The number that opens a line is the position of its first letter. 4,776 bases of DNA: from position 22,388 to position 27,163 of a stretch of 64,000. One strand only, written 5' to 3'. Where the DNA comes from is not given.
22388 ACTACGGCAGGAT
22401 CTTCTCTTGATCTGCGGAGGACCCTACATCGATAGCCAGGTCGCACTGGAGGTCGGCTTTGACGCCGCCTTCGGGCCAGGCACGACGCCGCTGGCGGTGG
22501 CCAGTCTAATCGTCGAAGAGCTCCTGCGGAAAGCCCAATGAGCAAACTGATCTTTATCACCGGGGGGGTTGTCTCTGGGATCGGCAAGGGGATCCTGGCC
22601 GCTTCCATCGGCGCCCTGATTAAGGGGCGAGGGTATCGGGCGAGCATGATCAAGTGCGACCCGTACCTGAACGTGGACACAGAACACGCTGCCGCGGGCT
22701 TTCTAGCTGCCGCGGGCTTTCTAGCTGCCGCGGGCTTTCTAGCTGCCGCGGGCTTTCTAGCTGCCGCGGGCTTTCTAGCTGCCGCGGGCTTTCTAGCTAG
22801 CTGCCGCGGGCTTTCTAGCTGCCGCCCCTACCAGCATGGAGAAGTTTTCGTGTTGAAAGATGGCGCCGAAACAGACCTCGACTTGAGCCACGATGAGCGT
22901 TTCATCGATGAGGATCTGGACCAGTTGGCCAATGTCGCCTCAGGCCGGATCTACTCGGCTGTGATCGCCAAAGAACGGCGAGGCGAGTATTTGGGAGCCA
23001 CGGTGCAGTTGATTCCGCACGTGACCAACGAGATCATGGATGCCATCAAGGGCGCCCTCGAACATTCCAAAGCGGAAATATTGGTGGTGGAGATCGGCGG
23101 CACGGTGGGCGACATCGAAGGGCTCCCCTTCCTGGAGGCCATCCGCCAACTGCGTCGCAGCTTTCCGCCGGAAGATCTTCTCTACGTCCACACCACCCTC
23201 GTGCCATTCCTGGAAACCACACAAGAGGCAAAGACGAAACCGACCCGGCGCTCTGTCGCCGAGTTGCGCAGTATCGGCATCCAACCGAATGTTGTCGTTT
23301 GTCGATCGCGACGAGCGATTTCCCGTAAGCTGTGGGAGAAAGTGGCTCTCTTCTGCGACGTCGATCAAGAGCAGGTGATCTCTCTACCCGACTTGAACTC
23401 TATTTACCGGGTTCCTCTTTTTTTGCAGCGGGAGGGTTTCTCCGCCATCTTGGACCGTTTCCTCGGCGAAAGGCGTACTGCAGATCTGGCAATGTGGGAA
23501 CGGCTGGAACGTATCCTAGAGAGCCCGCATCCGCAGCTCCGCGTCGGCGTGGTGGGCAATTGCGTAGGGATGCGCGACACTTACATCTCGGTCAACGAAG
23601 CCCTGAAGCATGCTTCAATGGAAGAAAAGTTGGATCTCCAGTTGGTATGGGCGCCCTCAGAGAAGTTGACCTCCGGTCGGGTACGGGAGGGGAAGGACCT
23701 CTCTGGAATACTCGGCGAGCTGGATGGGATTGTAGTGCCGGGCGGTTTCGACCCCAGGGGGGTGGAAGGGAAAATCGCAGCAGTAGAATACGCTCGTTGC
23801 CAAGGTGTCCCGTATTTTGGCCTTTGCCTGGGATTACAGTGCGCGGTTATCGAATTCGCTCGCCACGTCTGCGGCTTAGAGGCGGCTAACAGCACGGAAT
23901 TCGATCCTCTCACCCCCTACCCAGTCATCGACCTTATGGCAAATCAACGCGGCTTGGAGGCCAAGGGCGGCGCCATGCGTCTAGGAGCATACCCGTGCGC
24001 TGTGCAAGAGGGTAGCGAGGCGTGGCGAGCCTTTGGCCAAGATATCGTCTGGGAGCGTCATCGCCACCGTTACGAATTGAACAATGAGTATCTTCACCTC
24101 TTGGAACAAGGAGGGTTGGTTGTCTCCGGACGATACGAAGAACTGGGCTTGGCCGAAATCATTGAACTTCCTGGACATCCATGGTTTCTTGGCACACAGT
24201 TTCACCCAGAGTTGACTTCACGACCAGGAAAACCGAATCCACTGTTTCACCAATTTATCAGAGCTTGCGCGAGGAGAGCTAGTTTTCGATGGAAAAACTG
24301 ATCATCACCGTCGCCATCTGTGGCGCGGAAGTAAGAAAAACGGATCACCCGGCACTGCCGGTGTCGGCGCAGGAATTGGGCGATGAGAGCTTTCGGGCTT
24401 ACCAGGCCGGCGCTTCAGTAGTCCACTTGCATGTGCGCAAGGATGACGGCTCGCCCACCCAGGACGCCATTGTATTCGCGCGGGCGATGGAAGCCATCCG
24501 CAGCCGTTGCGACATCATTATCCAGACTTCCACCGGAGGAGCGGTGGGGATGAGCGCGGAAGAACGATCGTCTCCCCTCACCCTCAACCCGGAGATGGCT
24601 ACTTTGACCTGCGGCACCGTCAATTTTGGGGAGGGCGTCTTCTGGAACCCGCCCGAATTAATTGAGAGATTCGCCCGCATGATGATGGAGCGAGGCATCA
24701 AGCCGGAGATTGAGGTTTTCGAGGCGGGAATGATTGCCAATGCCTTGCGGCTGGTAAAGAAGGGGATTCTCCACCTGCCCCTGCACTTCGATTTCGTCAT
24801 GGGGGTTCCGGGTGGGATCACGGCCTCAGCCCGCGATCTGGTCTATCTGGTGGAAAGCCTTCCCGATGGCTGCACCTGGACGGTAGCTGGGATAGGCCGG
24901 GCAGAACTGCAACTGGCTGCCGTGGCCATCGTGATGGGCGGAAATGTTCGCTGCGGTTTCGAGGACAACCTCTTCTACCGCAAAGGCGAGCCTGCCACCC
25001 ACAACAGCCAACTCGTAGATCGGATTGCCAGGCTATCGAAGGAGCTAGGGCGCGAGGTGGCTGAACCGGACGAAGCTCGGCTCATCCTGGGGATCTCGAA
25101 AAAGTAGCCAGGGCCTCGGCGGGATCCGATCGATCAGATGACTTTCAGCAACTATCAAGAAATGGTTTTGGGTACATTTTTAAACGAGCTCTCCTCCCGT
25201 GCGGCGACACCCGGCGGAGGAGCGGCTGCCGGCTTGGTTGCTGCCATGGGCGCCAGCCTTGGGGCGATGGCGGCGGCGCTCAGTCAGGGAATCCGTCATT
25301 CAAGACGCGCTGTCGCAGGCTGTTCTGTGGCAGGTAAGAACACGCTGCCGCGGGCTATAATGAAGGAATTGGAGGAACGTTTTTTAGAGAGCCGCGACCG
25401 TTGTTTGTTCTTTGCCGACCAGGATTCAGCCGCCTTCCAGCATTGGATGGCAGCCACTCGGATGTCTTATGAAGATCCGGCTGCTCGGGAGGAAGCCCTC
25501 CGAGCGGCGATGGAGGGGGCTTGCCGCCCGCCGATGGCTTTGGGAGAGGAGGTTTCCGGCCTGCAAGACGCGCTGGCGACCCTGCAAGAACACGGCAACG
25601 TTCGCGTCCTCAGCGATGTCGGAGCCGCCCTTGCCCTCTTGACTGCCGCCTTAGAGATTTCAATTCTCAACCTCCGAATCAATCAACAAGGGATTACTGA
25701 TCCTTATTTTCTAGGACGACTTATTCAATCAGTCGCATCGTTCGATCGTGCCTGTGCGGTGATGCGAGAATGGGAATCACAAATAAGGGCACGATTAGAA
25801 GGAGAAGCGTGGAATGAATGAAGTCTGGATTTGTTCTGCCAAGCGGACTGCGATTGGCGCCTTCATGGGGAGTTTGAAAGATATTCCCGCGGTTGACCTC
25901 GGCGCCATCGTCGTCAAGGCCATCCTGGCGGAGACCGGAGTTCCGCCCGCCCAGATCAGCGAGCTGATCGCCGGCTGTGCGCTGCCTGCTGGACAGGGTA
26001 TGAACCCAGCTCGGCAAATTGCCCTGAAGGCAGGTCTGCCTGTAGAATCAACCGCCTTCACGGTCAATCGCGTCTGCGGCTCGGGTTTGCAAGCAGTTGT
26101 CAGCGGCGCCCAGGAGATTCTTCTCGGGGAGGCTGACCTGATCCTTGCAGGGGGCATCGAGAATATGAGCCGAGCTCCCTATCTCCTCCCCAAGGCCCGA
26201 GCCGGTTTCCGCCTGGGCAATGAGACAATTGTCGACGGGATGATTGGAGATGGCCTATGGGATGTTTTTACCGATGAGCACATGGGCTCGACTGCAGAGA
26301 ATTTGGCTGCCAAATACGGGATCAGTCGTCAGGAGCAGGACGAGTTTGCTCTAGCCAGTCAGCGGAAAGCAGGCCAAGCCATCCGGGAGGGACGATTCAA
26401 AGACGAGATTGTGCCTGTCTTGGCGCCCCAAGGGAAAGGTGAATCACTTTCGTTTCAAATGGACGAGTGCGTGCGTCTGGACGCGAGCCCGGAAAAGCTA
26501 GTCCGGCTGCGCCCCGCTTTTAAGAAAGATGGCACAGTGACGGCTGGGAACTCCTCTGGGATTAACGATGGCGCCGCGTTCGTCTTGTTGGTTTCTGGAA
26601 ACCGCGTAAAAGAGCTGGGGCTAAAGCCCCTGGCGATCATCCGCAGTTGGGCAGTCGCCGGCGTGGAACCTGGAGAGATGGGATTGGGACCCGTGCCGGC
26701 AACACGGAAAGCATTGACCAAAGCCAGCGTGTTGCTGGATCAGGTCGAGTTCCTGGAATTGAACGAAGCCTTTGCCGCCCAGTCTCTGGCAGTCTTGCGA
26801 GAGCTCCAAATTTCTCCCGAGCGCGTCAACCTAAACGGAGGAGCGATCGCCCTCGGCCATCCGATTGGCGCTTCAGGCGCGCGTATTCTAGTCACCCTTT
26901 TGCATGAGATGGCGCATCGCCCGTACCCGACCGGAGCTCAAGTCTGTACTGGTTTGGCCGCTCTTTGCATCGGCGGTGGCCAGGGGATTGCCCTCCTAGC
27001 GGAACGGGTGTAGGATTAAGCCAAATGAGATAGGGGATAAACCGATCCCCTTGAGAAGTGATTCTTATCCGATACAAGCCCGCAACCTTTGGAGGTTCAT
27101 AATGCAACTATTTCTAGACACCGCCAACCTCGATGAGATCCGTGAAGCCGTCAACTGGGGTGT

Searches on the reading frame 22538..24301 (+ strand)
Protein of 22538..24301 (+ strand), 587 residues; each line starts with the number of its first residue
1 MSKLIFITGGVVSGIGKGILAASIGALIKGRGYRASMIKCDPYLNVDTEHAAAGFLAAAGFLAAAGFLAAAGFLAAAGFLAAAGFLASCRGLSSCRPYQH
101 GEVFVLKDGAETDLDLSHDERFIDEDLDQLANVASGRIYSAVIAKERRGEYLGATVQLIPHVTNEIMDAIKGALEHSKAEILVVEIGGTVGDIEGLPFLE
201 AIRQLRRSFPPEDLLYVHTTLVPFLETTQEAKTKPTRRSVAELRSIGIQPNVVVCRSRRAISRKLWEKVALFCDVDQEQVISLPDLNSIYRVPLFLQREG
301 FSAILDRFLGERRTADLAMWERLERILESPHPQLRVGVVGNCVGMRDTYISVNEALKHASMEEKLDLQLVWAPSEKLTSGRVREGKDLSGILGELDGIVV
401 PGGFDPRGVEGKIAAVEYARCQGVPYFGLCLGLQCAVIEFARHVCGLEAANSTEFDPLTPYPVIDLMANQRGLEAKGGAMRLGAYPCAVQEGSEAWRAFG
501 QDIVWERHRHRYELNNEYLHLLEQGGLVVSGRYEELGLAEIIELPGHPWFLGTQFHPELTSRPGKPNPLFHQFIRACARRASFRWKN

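Call 24: search_protein_families(library=pfam, proteins=[window:22538-24301:+], max_evalue=0.001)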
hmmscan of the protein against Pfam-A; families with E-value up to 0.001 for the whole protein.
window:22538-24301:+ (587 aa): 2 families
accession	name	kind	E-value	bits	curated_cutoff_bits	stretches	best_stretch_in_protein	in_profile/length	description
PF06418.20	CTP_synth_N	-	4e-104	348.1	26.1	2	96-307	50-261/265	CTP synthase N-terminus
PF00117.34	GATase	-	1.6e-31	109.9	22.8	1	346-575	3-189/190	Glutamine amidotransferase class-I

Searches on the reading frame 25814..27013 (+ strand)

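Call 48: search_protein_families(library=pfam, proteins=[window:25814-27013:+], max_evalue=0.001)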
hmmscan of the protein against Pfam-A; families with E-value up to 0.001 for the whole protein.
window:25814-27013:+ (399 aa): 3 families
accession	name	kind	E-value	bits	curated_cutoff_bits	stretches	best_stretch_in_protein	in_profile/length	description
PF00108.29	Thiolase_N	-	1.4e-97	326.6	26.4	1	4-261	1-258/260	Thiolase, N-terminal domain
PF02803.24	Thiolase_C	-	4.5e-44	149.5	27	1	270-397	1-122/123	Thiolase, C-terminal domain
PF00109.32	ketoacyl-synt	-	0.00021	21.4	20.8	1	77-119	163-205/252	Beta-ketoacyl synthase, N-terminal domain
